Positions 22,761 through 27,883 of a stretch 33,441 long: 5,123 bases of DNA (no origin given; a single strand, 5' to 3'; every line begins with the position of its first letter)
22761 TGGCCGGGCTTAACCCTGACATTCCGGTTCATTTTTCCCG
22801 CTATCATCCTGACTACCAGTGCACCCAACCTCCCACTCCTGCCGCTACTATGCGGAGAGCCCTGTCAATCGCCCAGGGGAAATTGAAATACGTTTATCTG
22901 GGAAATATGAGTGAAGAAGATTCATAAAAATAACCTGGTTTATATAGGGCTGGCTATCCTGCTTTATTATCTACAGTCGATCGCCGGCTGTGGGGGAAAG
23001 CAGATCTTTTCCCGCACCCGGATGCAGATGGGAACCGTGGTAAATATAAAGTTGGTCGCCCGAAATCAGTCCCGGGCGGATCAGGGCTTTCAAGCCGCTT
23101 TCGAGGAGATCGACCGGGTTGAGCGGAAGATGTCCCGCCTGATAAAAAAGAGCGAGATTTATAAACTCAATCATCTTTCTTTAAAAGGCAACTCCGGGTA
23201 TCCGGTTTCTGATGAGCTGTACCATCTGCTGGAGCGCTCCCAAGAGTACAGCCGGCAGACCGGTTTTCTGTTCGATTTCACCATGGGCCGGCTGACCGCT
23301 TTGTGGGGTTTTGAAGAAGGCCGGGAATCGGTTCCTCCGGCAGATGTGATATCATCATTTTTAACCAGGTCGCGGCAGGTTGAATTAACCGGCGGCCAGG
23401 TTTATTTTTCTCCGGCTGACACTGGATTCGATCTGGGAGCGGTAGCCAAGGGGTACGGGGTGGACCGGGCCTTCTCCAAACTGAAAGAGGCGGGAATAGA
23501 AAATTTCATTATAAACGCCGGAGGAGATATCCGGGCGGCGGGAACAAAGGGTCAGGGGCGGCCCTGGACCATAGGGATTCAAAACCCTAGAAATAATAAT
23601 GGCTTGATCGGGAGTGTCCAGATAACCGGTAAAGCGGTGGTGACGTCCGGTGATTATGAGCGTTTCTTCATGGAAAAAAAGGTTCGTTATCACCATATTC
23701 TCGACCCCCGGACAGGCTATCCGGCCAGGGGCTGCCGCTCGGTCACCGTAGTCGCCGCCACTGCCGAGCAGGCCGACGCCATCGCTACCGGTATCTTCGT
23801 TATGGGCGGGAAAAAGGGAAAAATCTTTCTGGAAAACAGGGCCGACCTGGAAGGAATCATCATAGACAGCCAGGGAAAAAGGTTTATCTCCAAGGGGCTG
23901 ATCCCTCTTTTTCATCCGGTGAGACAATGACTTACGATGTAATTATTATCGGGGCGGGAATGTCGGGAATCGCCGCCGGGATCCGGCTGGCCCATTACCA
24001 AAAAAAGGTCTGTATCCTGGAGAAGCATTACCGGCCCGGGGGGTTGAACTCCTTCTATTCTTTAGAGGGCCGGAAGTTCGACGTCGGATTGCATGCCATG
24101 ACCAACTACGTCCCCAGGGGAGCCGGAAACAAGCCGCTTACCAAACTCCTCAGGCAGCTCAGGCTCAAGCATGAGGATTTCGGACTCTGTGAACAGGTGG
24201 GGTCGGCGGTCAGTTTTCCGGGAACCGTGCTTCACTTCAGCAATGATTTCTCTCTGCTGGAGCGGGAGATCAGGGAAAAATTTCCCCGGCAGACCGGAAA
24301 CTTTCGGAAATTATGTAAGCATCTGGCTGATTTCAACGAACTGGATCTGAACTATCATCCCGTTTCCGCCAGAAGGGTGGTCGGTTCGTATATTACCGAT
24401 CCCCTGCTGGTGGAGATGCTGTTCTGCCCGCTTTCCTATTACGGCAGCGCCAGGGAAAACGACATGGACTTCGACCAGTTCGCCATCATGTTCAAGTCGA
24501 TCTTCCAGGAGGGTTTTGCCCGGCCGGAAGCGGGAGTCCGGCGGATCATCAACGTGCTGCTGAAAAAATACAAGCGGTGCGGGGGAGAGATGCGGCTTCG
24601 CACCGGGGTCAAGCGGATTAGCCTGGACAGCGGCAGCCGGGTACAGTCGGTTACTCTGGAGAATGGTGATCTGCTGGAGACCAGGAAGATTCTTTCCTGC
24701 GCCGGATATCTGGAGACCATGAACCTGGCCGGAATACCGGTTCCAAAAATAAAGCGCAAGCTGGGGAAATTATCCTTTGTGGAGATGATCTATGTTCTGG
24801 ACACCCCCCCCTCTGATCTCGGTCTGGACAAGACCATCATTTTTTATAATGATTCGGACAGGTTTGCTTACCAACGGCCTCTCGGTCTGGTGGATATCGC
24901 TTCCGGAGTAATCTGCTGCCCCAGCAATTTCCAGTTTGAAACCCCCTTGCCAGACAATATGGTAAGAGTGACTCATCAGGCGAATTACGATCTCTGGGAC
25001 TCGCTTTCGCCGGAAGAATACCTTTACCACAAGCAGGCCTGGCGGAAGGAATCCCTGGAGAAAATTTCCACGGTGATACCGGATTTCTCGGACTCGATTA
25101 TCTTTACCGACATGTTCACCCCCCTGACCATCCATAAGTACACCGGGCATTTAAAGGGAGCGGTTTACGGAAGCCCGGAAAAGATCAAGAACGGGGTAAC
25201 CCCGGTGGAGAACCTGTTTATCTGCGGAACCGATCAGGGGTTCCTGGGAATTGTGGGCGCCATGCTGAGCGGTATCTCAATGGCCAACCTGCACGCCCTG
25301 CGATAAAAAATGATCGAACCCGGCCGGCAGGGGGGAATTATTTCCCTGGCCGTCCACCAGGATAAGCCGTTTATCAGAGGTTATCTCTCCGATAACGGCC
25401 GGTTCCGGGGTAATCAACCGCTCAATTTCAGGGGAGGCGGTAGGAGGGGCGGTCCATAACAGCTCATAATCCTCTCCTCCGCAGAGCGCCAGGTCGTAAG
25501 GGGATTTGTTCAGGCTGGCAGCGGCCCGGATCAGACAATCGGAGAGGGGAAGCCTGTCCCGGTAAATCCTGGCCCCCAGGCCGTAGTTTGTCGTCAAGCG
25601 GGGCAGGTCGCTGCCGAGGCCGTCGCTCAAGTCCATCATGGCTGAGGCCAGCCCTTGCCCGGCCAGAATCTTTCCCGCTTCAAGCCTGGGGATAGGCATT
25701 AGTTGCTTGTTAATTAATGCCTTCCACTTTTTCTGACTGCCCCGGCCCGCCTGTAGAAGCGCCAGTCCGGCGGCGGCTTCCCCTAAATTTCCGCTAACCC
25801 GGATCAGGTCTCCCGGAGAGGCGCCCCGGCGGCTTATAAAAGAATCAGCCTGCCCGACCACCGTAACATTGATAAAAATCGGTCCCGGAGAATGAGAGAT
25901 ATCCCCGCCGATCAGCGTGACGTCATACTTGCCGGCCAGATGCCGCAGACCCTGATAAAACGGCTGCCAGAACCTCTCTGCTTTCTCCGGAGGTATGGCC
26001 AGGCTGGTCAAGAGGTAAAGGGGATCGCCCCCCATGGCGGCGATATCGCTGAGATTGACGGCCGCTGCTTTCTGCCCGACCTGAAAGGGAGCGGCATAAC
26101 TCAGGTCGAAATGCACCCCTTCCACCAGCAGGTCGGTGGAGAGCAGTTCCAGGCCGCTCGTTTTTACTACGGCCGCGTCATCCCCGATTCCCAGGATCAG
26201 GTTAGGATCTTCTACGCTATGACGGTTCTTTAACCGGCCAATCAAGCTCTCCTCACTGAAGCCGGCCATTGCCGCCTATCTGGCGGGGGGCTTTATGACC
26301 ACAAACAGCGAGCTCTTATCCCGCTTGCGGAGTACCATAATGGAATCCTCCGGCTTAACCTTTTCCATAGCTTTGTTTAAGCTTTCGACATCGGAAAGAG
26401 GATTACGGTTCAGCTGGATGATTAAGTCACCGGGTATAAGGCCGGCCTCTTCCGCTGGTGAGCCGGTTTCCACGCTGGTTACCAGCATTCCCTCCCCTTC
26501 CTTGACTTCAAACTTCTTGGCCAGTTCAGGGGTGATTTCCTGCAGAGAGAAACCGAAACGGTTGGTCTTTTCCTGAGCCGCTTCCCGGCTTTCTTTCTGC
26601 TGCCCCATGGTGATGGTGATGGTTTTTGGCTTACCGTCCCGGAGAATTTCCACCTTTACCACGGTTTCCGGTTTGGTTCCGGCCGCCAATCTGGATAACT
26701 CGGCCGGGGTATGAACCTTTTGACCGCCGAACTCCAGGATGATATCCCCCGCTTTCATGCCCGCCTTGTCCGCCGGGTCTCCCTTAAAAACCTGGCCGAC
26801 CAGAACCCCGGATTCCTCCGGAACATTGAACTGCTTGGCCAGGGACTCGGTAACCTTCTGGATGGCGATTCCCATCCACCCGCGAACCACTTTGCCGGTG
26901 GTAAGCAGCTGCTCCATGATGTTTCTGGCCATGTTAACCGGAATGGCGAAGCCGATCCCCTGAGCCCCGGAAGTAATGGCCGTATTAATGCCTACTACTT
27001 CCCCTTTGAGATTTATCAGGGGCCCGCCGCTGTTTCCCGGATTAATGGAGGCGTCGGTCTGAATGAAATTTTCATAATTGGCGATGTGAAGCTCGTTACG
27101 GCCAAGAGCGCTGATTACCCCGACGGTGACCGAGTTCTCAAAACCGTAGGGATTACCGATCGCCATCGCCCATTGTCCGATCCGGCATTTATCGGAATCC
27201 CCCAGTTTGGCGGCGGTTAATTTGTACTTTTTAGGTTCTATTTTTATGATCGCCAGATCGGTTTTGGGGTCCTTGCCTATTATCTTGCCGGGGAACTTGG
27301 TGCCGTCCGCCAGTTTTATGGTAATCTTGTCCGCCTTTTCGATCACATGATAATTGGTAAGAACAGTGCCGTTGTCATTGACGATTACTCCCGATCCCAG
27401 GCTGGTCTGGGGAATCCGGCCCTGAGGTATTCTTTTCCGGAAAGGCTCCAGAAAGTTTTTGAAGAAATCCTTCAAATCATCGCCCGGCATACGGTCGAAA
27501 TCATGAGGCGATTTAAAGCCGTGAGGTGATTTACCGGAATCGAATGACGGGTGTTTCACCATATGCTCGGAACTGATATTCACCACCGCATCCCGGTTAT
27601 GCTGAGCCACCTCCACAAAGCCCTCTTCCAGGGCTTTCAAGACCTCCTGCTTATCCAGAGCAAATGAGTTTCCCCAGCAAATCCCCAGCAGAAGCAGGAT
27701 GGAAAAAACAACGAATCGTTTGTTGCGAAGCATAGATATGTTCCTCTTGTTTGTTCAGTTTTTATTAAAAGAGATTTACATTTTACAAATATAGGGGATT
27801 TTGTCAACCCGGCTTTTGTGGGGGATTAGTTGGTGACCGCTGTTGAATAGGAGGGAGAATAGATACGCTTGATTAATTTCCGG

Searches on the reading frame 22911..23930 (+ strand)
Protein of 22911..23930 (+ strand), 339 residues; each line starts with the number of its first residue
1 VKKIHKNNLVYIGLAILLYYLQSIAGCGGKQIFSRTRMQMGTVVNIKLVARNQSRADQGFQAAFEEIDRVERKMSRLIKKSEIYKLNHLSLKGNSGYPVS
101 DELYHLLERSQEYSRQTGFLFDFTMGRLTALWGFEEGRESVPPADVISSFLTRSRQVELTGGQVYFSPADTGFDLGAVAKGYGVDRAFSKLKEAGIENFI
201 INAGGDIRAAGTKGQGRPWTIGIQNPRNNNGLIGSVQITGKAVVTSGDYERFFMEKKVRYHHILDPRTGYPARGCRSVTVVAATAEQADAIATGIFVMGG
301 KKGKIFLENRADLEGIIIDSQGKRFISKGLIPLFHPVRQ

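Call 6: search_protein_families(library=pfam, proteins=[window:22911-23930:+], max_evalue=0.01)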
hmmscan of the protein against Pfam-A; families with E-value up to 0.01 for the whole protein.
window:22911-23930:+ (339 aa): 1 family
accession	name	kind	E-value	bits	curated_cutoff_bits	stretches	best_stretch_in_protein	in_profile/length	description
PF02424.20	ApbE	-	1.3e-83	281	25.6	1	40-316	1-265/266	ApbE family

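Call 7: search_protein_families(library=ncbifam, proteins=[window:22911-23930:+], max_evalue=0.01)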
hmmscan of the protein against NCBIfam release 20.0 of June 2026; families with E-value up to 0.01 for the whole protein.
window:22911-23930:+ (339 aa): 2 families
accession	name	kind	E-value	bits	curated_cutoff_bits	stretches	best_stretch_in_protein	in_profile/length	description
NF007774.0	PRK10461.1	equivalog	3.5e-39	134.7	498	1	39-325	41-334/351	FAD:protein FMN transferase ApbE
NF003322.0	PRK04334.1-2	equivalog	0.0016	17.6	290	0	277-295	181-199/295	hypothetical protein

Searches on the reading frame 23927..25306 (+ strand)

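Call 6: search_protein_families(library=pfam, proteins=[window:23927-25306:+], max_evalue=0.01)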
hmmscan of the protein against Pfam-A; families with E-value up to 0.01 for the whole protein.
window:23927-25306:+ (459 aa): 11 families
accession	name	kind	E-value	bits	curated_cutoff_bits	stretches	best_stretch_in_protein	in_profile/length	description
PF01593.30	Amino_oxidase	-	4.2e-14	53.1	19.8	1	12-453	1-439/443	Flavin containing amine oxidoreductase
PF13450.12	NAD_binding_8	-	5.4e-12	46.3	21.9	1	7-61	1-55/68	NAD(P)-binding Rossmann-like domain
PF01266.30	DAO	-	1.2e-08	35.3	27.9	1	4-39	1-36/353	FAD dependent oxidoreductase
PF00890.30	FAD_binding_2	-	6.7e-08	32.6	20.4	1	4-45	1-41/414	FAD binding domain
PF07992.20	Pyr_redox_2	-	4.4e-07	30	26.1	1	3-32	1-30/291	Pyridine nucleotide-disulphide oxidoreductase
PF03486.20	HI0933_like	-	6.6e-07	29.5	50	1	4-38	2-36/244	HI0933-like protein Rossmann domain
PF01946.23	Thi4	-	8.8e-06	25.6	26.2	1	2-39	17-55/235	Thi4 family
PF12831.13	FAD_oxidored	-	1.5e-05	24.9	27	1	4-42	1-39/416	FAD dependent oxidoreductase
PF00070.33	Pyr_redox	-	0.00041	21.2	22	0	5-36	2-33/82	Pyridine nucleotide-disulphide oxidoreductase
PF13738.12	Pyr_redox_3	-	0.0009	19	30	1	6-36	1-31/305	Pyridine nucleotide-disulphide oxidoreductase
PF01494.25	FAD_binding_3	-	0.0047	16.6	22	1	3-35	2-34/349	FAD binding domain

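Call 7: search_protein_families(library=ncbifam, proteins=[window:23927-25306:+], max_evalue=0.01)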
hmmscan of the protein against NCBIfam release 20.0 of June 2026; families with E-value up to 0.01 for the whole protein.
window:23927-25306:+ (459 aa): 55 families (the best 25 are shown)
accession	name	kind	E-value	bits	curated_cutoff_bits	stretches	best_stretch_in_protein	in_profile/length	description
TIGR02730.1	carot_isom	equivalog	8.9e-25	87.5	586.9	3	3-129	1-125/493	carotenoid isomerase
TIGR02734.1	crtI_fam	subfamily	2.3e-15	56.3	238.1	2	5-54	1-50/504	phytoene desaturase family protein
TIGR02733.1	desat_CrtD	equivalog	3.5e-13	49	549.7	2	4-137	3-132/492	C-3',4' desaturase CrtD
NF045637.1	carotdesatCrtDProt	equivalog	6e-12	44.8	580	2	5-57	1-53/485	1-hydroxycarotenoid 3,4-desaturase CrtD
NF058655.1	CrtID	equivalog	8.8e-12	44.6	640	1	5-54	1-50/478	bifunctional phytoene desaturase/3,4-desaturase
NF005560.0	PRK07233.1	equivalog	3.8e-11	42.5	252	1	5-60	3-58/435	hypothetical protein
NF042421.1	hydcarot_desat_CrtD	equivalog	5.9e-10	38.2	500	1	5-57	4-56/487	1-hydroxycarotenoid 3,4-desaturase CrtD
NF045689.1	BCarotKetCrtO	equivalog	3.4e-09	35.8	1000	1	186-251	224-288/563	beta-carotene ketolase CrtO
NF005545.0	PRK07208.1-1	equivalog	5.8e-08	31.5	451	1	3-57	8-63/504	hypothetical protein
TIGR03467.1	HpnE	equivalog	7.3e-07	28.8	283.05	1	5-57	1-55/430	hydroxysqualene dehydroxylase HpnE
TIGR00292.1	TIGR00292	equivalog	7.4e-07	28.7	148.3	1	2-39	21-58/254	sulfide-dependent adenosine diphosphate thiazole synthase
NF033460.1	glycerol3P_ox_II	equivalog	9.2e-07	28.3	460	1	2-35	1-34/361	type 2 glycerol-3-phosphate oxidase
NF005548.0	PRK07208.1-4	equivalog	9.6e-07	27.8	389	1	4-58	5-59/488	hypothetical protein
TIGR00275.1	TIGR00275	subfamily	2.4e-06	26.7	183.8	1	5-38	1-34/401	aminoacetone oxidase family FAD-binding enzyme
NF003585.0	PRK05249.1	equivalog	2.7e-06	26.3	465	1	2-40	6-44/464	Si-specific NAD(P)(+) transhydrogenase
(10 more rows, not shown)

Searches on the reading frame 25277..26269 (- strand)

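Call 6: search_protein_families(library=pfam, proteins=[window:25277-26269:-], max_evalue=0.01)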
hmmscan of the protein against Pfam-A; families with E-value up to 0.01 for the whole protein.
window:25277-26269:- (330 aa): 2 families
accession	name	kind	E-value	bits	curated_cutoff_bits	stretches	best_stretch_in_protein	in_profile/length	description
PF00586.29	AIRS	-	3.3e-27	95.6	24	1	29-140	1-111/112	AIR synthase related protein, N-terminal domain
PF02769.27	AIRS_C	-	3.3e-10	40.8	23.1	1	152-305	2-154/156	AIR synthase related protein, C-terminal domain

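Call 7: search_protein_families(library=ncbifam, proteins=[window:25277-26269:-], max_evalue=0.01)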
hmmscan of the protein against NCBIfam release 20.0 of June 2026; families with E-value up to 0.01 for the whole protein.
window:25277-26269:- (330 aa): 15 families
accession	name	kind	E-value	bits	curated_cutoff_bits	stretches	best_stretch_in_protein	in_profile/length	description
TIGR01379.1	thiL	equivalog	1.2e-86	290.7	184.15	1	6-321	2-320/320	thiamine-phosphate kinase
NF004351.0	PRK05731.1-4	equivalog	6.4e-65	219.4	324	1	5-321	15-319/321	thiamine-phosphate kinase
NF004350.0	PRK05731.1-1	equivalog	1.8e-58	198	441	1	5-322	4-323/325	thiamine-phosphate kinase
NF004353.0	PRK05731.2-2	equivalog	2.1e-55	188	301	1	27-324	17-305/311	thiamine-phosphate kinase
NF004354.0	PRK05731.2-3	equivalog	2.3e-37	128.8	204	1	9-284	7-244/273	thiamine-phosphate kinase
TIGR04049.1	AIR_rel_sll0787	hypoth_equivalog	2.5e-18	66.2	321.3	1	14-217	28-217/318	sll0787 family AIR synthase-like protein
TIGR00476.1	selD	equivalog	2.8e-16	59.6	125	1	13-247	27-258/311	selenide, water dikinase SelD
TIGR03267.1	methan_mark_2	hypoth_equivalog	1.7e-14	53.6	365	1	15-244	30-250/323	methanogenesis marker 2 protein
NF010705.0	PRK14105.1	equivalog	1.1e-12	47.5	291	1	23-171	41-185/345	selenide, water dikinase SelD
NF002098.0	PRK00943.1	equivalog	1.8e-08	33.7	299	1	17-170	35-188/347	selenide, water dikinase SelD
TIGR02124.1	hypE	equivalog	3e-08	33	251.6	1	22-261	26-264/332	hydrogenase expression/formation protein HypE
TIGR04050.1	MSMEG_0567_Cter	hypoth_equivalog_domain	1.8e-07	30.9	312.2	1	60-163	59-158/296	MSMEG_0567/sll0787 family protein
TIGR01736.1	FGAM_synth_II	equivalog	7.9e-07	27.7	525.75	1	26-237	415-638/718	phosphoribosylformylglycinamidine synthase subunit PurL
TIGR00878.1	purM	equivalog_domain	3.1e-05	23.3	236.35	1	64-155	77-174/332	phosphoribosylformylglycinamidine cyclo-ligase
NF002290.1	PRK01213.1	equivalog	3.5e-05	22.2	648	1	25-235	419-639/723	phosphoribosylformylglycinamidine synthase subunit PurL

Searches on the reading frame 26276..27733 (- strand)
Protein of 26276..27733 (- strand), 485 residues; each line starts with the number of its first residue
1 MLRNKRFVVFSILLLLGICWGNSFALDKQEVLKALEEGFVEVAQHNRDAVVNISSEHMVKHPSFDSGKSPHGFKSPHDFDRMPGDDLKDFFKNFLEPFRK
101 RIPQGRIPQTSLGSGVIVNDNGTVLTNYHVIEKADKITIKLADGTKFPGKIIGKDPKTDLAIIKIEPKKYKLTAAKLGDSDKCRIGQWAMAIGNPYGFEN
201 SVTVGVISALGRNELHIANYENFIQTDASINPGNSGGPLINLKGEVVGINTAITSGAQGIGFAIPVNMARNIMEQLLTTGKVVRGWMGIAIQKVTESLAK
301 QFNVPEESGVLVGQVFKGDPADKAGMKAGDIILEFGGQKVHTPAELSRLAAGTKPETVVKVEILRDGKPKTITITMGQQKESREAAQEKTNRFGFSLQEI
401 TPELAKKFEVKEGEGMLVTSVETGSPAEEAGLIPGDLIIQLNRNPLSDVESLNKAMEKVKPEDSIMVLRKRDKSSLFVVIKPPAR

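Call 6: search_protein_families(library=pfam, proteins=[window:26276-27733:-], max_evalue=0.01)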
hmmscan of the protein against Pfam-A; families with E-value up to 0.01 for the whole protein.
window:26276-27733:- (485 aa): 8 families
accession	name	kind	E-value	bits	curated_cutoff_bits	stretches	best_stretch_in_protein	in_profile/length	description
PF13365.12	Trypsin_2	-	1.7e-35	123.3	27.6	1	113-249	1-144/144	Trypsin-like peptidase domain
PF13180.12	PDZ_2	-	3.5e-28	98.2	27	2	287-375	3-79/80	PDZ domain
PF00089.32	Trypsin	-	3.4e-23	83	20.6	1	112-271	26-218/220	Trypsin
PF17820.7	PDZ_6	-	2.9e-22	78.6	27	2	313-364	3-53/54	PDZ domain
PF00595.29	PDZ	-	8.5e-18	65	23.2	2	389-464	8-75/81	PDZ domain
PF14685.13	PDZ_Tricorn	-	0.00038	20.8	25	0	324-374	36-88/88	Tricorn protease PDZ domain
PF10459.15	Peptidase_S46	-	0.00045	19.4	22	0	226-251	626-651/698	Peptidase S46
PF04495.20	GRASP55_65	-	0.0039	17.9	27.7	0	414-467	43-98/138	GRASP55/65 PDZ-like domain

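Call 7: search_protein_families(library=ncbifam, proteins=[window:26276-27733:-], max_evalue=0.01)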
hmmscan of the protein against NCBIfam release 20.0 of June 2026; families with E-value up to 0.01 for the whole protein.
window:26276-27733:- (485 aa): 25 families
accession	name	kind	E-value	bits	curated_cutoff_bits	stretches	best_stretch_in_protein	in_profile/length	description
TIGR02037.1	degP_htrA_DO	subfamily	6.5e-146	486.6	416.2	1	38-479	2-433/434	Do family serine endopeptidase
NF041521.1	HhoA_HhoB_HtrA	equivalog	2e-103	346.2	450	2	88-378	34-333/335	HhoA/HhoB/HtrA family serine endopeptidase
NF007526.1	PRK10139.1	equivalog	3.7e-99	332.5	756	1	98-479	76-454/456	serine endoprotease DegQ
NF008189.1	PRK10942.1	equivalog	3.7e-95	319.2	720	1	110-480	112-476/477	serine endoprotease DegP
NF047968.1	SerProtHtrA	equivalog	2.1e-88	297.1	470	2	108-375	84-356/357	serine protease HtrA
TIGR02038.1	protease_degS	equivalog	2.8e-87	293.1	422.95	2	110-378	77-348/351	outer membrane-stress sensor serine endopeptidase DegS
NF008147.1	PRK10898.1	equivalog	7.8e-81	271.9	408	2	108-377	75-348/352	outer membrane-stress sensor serine endopeptidase DegS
NF040960.1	MamE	equivalog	1.6e-70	238.5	800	3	110-275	121-292/659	magnetosome formation protease MamE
NF050055.1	SerProtHtrAMycob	equivalog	1.5e-62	212.2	800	2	110-376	226-498/502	serine protease HtrA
NF053637.1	SerProtHtrAspr2045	equivalog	4.7e-59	200.3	650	1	110-378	102-388/394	serine protease HtrA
NF040961.1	MamO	equivalog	1.8e-20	72.8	800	1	105-278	92-269/648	magnetosome protein MamO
NF033740.0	MarP_fam_protase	equivalog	2.8e-20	72.7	250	1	109-276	209-377/390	MarP family serine protease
NF040965.1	MamP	equivalog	1.7e-17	64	300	2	286-372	113-198/290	magnetosome magnetite formation protein MamP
NF041199.1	trx7_PDZ_seleno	equivalog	1.1e-15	57.5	300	2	308-379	203-275/390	Trx7/PDZ domain-containing (seleno)protein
TIGR00225.1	prc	subfamily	9.2e-13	47.9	218.6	2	291-385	57-140/335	C-terminal processing peptidase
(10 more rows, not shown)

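Call 30: find_related_loci(query=window:26276-27733:-, collection=genome_contigs, flank=10000)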
Query window:26276-27733:- (485 aa) in genome_contigs; peptide patterns used: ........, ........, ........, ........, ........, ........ (x = any residue, [..] = any of these).
116 stretches matched a pattern; 24 encode a relative of the query (tblastn E <= 1e-3); 24 distinct loci.
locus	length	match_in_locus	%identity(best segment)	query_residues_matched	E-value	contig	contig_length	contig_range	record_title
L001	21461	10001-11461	41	1-483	4e-113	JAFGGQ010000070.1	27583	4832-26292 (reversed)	MAG: bacterium isolate Zod_Metabat.1399 k87_4810136, whole genome shotgun sequence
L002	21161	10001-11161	44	109-483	7e-106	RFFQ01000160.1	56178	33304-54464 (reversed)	MAG: Gemmatimonadetes bacterium isolate J002 k99_1244476, whole genome shotgun sequence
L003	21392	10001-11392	40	5-469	2e-99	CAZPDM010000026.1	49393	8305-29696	MAG TPA_asm: uncultured Planctomycetota bacterium isolate binchicken_co22_255 genome assembly, contig: NODE_765_length_4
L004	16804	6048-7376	40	32-481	3e-94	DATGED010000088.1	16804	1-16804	MAG TPA_asm: Candidatus Acidoferrum sp. isolate SMAG_U9693 k141_555078, whole genome shotgun sequence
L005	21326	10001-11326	40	32-482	1e-93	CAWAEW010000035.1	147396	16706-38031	MAG: Terriglobia bacterium isolate MFD03726.bin.2.22 genome assembly, contig: contig_61032, whole genome shotgun sequenc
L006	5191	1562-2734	43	94-481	3e-93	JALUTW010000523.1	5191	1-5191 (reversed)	MAG: Chromatiales bacterium isolate 128-326_maxbin2_scaf2bin.045 128-326_scaffold_9418_c1, whole genome shotgun sequence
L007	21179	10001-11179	42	113-481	2e-90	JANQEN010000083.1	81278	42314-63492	MAG: Chitinivibrionales bacterium isolate PL23a_bin.29 k99_3238419, whole genome shotgun sequence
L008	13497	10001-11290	38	38-481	1e-90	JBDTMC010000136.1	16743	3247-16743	MAG: Bryobacteraceae bacterium isolate cluster3_bin.117 NODE_13005_length_16743_cov_5.622663, whole genome shotgun seque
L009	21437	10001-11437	36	23-481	6e-89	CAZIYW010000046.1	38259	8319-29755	MAG TPA_asm: uncultured Fibrobacterota bacterium isolate binchicken_co256_1030 genome assembly, contig: NODE_1480_length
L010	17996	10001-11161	43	90-481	2e-88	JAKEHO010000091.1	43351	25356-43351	MAG: Gammaproteobacteria bacterium isolate PMV_7.24 PMV_7.24.k101_830355, whole genome shotgun sequence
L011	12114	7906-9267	39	34-481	4e-87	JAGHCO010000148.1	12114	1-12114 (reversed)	MAG: Candidatus Aerophobetes bacterium isolate AUK284 PB_MBMC_238_c_000000000265, whole genome shotgun sequence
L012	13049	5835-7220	38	32-482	1e-86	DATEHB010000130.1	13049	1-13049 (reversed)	MAG TPA_asm: Candidatus Acidiferrales bacterium isolate SMAG_U8800 k141_1333606, whole genome shotgun sequence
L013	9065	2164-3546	37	32-482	1e-84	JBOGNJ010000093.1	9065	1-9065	MAG: Candidatus Acidiferrales bacterium isolate TC-S_metawrap_bin.258 k127_3332749, whole genome shotgun sequence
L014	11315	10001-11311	38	32-472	1e-80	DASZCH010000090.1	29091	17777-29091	MAG TPA_asm: Candidatus Acidiferrales bacterium isolate SMAG_U6437 k141_36846, whole genome shotgun sequence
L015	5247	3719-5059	39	32-482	3e-80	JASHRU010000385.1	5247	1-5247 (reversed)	MAG: Candidatus Acidiferrales bacterium isolate JOPF109 JOPF_N103_contig_70246, whole genome shotgun sequence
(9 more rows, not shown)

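Call 49: find_encoding_contigs(protein=window:26276-27733:-, flank=10000, max_places=10)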
Protein window:26276-27733:- (485 aa): 1 contig read that carries it; 1 place shown.
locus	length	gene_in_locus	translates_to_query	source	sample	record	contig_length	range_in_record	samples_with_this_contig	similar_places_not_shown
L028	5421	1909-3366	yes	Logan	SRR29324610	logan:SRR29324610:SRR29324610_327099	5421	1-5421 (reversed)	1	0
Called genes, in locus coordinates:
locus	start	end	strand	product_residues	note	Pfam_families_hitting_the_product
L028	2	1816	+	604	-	?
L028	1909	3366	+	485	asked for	PF00089:Trypsin, PF13365:Trypsin_2, PF00595:PDZ (weak), PF13180:PDZ_2, PF17820:PDZ_6, PF00595:PDZ, PF13180:PDZ_2, PF17820:PDZ_6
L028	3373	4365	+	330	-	PF00586:AIRS, PF02769:AIRS_C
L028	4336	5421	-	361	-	?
